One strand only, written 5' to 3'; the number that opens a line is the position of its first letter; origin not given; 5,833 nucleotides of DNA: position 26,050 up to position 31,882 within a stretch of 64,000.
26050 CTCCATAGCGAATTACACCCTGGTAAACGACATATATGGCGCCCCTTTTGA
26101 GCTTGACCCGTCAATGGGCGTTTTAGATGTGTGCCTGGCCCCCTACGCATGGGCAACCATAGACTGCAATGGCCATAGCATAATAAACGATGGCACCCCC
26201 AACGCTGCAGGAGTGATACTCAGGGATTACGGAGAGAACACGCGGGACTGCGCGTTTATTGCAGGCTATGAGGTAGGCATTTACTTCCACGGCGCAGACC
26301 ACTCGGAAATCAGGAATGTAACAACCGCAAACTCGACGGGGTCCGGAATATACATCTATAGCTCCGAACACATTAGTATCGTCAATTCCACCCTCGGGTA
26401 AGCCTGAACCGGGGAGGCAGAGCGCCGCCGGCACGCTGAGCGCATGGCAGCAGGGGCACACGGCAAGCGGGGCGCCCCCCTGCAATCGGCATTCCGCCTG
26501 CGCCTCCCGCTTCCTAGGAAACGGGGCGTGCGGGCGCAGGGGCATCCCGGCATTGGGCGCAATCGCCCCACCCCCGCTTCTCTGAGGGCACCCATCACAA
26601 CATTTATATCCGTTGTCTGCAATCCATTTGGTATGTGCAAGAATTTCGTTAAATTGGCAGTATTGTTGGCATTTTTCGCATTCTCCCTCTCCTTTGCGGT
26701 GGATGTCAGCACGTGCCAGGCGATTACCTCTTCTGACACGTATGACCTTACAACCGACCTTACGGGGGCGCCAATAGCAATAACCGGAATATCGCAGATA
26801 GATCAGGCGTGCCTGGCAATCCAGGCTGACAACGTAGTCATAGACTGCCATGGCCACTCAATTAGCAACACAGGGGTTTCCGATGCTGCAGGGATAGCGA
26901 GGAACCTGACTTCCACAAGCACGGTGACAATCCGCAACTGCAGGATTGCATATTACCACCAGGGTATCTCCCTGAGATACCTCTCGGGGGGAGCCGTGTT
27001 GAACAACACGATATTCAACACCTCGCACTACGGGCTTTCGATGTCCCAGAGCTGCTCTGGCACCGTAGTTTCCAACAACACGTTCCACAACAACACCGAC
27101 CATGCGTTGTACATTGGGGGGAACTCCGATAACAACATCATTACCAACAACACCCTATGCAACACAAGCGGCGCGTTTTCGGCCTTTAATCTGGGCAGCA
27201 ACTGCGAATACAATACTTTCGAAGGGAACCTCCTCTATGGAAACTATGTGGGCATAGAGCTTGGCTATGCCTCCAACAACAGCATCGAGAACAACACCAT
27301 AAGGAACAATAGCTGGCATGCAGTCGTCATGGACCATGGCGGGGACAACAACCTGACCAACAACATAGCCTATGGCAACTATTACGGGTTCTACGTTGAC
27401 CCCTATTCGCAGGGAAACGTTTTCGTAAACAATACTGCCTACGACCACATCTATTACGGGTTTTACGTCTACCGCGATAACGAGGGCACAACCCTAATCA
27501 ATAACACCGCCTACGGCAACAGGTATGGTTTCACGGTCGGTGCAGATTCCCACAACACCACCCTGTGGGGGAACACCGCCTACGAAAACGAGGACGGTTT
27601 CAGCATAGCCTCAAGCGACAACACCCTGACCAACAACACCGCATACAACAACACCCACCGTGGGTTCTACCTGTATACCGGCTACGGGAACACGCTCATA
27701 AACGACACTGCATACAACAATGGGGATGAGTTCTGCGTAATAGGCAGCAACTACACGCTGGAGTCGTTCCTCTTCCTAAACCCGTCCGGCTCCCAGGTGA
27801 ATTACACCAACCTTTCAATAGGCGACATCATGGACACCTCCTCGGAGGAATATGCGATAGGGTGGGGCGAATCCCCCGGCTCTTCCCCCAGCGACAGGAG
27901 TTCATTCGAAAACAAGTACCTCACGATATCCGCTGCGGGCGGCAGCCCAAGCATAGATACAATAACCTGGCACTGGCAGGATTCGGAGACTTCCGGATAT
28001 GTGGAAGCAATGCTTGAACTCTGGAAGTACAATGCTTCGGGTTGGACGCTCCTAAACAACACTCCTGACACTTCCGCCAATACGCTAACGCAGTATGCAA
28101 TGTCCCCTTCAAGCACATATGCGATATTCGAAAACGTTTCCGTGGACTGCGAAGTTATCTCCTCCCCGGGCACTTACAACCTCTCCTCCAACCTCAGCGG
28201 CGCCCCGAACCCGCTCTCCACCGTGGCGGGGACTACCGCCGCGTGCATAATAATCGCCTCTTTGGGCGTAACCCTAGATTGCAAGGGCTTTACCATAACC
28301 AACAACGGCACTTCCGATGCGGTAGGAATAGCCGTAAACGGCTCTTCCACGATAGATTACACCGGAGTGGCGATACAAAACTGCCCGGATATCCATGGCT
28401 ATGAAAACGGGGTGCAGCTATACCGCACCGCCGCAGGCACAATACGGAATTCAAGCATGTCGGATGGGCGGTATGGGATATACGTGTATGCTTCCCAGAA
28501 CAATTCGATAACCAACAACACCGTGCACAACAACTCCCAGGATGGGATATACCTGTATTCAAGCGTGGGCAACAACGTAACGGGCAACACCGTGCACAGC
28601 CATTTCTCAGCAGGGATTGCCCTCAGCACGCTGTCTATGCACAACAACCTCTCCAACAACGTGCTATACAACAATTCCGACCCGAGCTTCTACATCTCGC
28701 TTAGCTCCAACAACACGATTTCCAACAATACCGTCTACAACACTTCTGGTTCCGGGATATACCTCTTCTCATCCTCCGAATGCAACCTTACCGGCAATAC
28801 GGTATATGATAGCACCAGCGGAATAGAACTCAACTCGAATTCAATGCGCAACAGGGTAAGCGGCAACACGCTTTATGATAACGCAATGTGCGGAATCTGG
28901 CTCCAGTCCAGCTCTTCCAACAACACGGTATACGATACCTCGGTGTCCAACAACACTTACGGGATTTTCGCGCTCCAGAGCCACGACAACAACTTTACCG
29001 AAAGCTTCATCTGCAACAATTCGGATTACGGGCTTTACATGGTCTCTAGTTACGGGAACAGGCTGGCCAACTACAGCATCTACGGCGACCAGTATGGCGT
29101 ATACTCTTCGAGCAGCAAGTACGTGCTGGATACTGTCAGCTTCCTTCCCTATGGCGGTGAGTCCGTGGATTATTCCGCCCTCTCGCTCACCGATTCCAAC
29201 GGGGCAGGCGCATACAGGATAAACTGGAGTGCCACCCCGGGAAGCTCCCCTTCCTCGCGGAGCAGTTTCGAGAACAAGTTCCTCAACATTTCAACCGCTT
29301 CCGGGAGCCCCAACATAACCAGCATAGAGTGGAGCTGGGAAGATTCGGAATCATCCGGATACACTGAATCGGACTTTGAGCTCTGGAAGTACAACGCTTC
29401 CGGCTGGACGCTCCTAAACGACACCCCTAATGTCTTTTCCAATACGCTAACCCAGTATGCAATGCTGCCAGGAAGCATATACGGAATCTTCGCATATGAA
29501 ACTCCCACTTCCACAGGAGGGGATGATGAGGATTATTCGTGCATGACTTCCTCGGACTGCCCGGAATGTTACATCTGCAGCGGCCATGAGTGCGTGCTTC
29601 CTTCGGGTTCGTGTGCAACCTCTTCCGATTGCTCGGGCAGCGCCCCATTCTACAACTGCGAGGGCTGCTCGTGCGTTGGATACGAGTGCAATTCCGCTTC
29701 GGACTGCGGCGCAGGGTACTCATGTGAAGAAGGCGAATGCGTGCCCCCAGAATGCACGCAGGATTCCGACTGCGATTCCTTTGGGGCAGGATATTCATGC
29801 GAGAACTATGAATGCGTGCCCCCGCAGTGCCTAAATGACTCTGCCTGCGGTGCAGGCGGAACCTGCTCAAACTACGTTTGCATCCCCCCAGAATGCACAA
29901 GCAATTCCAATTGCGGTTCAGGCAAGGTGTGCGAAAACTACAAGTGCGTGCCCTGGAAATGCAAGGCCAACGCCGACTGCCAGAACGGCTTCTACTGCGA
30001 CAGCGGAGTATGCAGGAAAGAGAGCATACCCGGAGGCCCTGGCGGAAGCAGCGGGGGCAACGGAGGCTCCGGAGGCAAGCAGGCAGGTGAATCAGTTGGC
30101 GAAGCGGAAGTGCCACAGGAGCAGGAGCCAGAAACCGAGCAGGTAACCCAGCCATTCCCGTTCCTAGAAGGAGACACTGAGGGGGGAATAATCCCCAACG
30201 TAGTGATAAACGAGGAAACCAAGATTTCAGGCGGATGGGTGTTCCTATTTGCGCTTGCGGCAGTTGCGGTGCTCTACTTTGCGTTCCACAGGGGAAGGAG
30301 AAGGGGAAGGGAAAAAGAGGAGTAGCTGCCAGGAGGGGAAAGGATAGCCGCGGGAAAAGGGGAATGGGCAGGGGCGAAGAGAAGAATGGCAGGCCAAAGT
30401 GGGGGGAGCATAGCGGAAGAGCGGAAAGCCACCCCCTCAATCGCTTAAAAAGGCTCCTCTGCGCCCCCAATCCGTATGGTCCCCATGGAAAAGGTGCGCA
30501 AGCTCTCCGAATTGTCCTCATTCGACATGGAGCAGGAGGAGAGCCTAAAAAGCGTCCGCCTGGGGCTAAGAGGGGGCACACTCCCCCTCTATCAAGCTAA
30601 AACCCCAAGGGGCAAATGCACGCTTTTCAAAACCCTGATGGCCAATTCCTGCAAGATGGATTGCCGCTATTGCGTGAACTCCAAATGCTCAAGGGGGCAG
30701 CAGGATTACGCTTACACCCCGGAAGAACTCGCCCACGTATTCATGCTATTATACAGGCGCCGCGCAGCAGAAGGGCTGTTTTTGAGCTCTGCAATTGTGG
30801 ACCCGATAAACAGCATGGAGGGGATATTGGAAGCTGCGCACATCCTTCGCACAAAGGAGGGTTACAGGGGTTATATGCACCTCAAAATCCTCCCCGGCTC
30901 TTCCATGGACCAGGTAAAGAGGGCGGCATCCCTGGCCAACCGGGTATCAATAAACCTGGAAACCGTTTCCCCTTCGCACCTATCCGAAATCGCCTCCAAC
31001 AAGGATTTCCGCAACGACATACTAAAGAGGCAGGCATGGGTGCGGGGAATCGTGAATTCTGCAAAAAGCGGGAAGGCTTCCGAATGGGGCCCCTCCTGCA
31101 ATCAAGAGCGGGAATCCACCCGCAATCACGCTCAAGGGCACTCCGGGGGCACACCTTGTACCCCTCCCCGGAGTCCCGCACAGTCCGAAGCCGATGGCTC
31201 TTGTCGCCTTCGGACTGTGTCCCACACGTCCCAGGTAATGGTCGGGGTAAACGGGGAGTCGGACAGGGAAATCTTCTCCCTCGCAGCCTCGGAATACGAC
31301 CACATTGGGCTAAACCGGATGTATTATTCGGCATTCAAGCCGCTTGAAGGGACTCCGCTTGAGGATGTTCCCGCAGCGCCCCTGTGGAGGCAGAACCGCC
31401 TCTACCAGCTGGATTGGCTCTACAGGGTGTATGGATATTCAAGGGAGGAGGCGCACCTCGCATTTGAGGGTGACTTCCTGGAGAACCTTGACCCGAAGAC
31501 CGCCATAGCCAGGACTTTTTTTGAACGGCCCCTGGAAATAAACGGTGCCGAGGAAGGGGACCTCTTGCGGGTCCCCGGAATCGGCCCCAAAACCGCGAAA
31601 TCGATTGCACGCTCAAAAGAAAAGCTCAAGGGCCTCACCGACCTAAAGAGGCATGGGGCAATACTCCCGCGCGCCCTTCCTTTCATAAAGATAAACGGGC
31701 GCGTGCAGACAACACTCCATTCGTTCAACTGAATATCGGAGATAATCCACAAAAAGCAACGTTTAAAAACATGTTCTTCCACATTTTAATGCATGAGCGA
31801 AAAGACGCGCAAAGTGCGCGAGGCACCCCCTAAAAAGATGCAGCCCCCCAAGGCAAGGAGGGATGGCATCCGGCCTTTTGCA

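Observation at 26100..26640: Paralog 3 ends inside a beta-helix head domain with a single in-frame stop, lacks stalk and anchor, and sits in the same reading frame as paralog 4, which starts 230 nt later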

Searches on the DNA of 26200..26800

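Call 31: search_rna_families(source=window, start=26200, end=26800, threshold=evalue, max_evalue=1)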
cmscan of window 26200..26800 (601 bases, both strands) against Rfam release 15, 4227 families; matches with E-value up to 1: 0.
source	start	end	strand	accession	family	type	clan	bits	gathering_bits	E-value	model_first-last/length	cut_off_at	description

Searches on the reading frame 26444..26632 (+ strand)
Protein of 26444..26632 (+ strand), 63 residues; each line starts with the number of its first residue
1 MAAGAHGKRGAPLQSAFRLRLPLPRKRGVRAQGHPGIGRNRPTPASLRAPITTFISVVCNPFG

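Call 65: search_protein_families(library=pfam, proteins=[window:26444-26632:+], max_evalue=0.1)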
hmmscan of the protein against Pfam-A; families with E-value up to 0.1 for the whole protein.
window:26444-26632:+ (63 aa): 0 families

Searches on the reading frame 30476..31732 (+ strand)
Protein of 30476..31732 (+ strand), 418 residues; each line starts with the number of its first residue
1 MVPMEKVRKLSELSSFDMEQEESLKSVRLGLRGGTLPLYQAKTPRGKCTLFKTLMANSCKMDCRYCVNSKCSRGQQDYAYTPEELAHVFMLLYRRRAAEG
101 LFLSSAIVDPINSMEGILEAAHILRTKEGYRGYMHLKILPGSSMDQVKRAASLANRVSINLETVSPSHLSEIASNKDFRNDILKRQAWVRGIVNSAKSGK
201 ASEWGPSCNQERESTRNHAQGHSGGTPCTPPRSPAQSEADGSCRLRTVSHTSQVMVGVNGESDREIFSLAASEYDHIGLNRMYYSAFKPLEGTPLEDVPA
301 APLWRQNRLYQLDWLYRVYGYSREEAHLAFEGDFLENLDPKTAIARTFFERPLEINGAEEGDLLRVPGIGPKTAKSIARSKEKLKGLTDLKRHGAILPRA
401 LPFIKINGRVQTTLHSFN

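Call 6: search_protein_families(library=pfam, proteins=[window:30476-31732:+], max_evalue=0.01)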
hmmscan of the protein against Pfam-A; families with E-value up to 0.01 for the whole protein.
window:30476-31732:+ (418 aa): 5 families
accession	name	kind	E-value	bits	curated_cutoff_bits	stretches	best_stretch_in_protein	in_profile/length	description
PF04055.27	Radical_SAM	-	6.1e-08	33.5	29.5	1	56-180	4-127/166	Radical SAM superfamily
PF12836.13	HHH_3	-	4.2e-05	24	27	1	353-390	6-43/65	Helix-hairpin-helix motif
PF00633.29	HHH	-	0.00031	20.9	24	1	362-378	12-28/30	Helix-hairpin-helix motif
PF14520.12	HHH_5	-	0.0018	19.2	27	1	362-379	3-20/57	Helix-hairpin-helix domain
PF13353.11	Fer4_12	-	0.0031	18.3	22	1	53-104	9-59/137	4Fe-4S single cluster domain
